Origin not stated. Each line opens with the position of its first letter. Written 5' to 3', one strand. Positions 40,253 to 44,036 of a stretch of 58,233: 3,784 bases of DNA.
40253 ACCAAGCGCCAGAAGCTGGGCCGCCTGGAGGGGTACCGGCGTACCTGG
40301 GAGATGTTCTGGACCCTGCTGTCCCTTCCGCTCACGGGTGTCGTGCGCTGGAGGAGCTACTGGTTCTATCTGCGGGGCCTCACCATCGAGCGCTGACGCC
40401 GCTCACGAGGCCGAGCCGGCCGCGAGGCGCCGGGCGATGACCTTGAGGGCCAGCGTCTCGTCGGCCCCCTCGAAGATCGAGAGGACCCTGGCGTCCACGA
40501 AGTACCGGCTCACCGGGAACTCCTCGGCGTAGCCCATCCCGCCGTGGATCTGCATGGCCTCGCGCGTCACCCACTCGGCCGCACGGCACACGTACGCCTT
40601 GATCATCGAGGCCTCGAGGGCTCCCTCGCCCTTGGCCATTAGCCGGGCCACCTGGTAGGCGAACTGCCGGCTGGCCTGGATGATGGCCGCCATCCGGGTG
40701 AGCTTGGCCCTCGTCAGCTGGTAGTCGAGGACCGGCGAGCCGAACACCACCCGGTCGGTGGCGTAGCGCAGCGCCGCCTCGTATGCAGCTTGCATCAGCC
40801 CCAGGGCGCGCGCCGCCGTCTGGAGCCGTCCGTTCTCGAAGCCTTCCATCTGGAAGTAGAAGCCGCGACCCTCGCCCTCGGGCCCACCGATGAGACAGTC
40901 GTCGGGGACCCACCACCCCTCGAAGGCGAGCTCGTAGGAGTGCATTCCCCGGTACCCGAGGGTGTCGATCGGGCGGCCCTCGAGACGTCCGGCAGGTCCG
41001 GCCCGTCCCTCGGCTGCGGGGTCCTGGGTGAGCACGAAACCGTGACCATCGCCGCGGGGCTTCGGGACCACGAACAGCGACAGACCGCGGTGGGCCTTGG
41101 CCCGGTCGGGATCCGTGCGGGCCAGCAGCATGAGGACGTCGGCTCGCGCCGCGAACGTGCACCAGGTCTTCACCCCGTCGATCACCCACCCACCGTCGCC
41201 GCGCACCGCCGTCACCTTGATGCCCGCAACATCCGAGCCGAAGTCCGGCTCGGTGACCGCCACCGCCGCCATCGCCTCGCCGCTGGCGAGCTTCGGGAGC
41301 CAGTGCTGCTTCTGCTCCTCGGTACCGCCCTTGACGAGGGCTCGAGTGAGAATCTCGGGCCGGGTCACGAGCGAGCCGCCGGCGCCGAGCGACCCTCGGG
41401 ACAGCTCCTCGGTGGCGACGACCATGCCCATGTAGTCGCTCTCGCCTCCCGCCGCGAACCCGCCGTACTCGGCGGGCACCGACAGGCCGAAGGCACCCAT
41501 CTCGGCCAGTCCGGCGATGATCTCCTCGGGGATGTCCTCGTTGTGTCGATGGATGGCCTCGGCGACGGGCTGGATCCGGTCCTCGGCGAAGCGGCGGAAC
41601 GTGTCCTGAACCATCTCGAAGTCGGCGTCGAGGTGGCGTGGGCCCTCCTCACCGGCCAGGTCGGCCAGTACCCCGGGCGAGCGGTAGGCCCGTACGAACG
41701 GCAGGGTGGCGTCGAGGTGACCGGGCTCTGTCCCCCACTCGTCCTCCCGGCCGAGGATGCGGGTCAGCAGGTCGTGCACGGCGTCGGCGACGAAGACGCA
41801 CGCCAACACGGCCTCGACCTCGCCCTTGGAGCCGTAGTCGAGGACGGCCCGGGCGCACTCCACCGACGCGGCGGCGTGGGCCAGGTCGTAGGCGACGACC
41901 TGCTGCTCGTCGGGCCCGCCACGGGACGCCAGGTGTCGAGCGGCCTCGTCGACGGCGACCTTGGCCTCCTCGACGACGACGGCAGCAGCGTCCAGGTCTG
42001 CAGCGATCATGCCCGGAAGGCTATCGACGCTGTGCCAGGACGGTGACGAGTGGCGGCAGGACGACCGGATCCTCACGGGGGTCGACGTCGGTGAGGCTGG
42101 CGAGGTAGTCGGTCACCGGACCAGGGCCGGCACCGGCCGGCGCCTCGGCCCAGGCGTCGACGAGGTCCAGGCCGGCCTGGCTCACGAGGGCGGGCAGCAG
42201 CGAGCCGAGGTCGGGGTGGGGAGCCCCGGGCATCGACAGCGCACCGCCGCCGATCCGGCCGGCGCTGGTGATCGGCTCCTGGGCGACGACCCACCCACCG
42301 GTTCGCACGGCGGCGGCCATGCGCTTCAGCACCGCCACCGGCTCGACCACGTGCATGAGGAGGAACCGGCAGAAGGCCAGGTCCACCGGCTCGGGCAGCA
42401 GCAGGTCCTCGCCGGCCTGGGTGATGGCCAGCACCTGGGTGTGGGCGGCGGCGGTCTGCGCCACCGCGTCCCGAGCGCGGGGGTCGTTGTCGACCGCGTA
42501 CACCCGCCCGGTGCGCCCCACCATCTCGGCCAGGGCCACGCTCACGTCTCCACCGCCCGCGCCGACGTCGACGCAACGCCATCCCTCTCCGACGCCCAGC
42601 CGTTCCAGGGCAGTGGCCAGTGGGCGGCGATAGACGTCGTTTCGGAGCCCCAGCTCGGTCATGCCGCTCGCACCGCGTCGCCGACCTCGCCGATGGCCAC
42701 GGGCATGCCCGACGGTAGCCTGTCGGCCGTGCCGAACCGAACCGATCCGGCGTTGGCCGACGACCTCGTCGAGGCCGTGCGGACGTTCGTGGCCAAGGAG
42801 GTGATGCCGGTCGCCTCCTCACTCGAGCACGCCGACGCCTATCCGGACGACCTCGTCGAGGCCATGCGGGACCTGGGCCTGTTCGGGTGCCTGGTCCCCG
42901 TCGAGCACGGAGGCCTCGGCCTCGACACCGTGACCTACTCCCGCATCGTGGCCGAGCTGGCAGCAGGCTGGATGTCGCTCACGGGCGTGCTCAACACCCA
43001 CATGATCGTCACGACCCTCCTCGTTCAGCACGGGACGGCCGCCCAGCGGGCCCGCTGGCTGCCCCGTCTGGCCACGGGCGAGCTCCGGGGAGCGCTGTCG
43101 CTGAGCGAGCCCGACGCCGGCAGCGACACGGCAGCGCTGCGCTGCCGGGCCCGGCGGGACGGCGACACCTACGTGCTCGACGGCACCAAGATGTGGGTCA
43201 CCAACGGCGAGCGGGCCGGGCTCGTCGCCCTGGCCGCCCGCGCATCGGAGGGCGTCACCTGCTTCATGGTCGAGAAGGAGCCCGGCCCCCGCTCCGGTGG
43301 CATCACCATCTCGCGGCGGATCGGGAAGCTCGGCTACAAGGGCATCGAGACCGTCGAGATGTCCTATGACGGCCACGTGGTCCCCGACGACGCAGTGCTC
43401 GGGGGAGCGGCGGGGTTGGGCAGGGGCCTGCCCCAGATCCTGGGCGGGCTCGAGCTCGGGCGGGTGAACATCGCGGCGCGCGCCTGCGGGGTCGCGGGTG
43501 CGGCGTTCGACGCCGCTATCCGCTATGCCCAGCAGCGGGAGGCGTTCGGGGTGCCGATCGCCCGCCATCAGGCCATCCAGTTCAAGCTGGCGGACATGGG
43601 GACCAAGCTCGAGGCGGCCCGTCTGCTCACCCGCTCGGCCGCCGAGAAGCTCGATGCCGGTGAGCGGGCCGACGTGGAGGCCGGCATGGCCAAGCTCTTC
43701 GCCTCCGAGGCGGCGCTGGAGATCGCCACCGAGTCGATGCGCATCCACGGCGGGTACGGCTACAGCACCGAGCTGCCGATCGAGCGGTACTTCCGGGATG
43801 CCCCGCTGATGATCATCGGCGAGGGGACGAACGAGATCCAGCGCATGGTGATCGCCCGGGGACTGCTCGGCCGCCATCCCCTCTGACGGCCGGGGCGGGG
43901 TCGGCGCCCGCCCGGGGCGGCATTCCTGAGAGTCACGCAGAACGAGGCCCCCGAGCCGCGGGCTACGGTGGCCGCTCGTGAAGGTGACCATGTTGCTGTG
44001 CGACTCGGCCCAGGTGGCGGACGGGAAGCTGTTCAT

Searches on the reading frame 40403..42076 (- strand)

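Call 26: search_protein_families(library=pfam, proteins=[window:40403-42076:-], max_evalue=0.001)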
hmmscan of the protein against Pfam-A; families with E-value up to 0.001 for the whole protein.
window:40403-42076:- (557 aa): 4 families
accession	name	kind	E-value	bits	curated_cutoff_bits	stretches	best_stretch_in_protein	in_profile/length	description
PF00441.29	Acyl-CoA_dh_1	-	7.5e-44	149.9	22.4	1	403-551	1-149/150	Acyl-CoA dehydrogenase, C-terminal domain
PF02771.21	Acyl-CoA_dh_N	-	1.7e-29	102.9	22.9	1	152-267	3-113/113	Acyl-CoA dehydrogenase, N-terminal domain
PF02770.24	Acyl-CoA_dh_M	-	7.2e-19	68.2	33.3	1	271-360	1-86/97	Acyl-CoA dehydrogenase, middle domain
PF08028.16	Acyl-CoA_dh_2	-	5.6e-14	53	22.7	1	420-539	3-133/134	Acyl-CoA dehydrogenase, C-terminal domain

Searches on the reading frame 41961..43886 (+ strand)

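Call 26: search_protein_families(library=pfam, proteins=[window:41961-43886:+], max_evalue=0.001)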
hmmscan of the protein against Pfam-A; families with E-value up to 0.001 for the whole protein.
window:41961-43886:+ (641 aa): 5 families
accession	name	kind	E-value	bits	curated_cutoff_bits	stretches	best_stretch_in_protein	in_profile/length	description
PF00441.29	Acyl-CoA_dh_1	-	2.5e-49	167.7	22.4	1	487-636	1-150/150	Acyl-CoA dehydrogenase, C-terminal domain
PF02771.21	Acyl-CoA_dh_N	-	2.9e-29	102.2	22.9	1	268-374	6-113/113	Acyl-CoA dehydrogenase, N-terminal domain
PF08028.16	Acyl-CoA_dh_2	-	2.4e-21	76.9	22.7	1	504-615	3-124/134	Acyl-CoA dehydrogenase, C-terminal domain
PF02770.24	Acyl-CoA_dh_M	-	3e-18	66.2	33.3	1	378-470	1-95/97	Acyl-CoA dehydrogenase, middle domain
PF22924.1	ACOX_C_alpha1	-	3.3e-05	24.2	27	1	520-635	49-168/169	Acyl-CoA oxidase, C-alpha1 domain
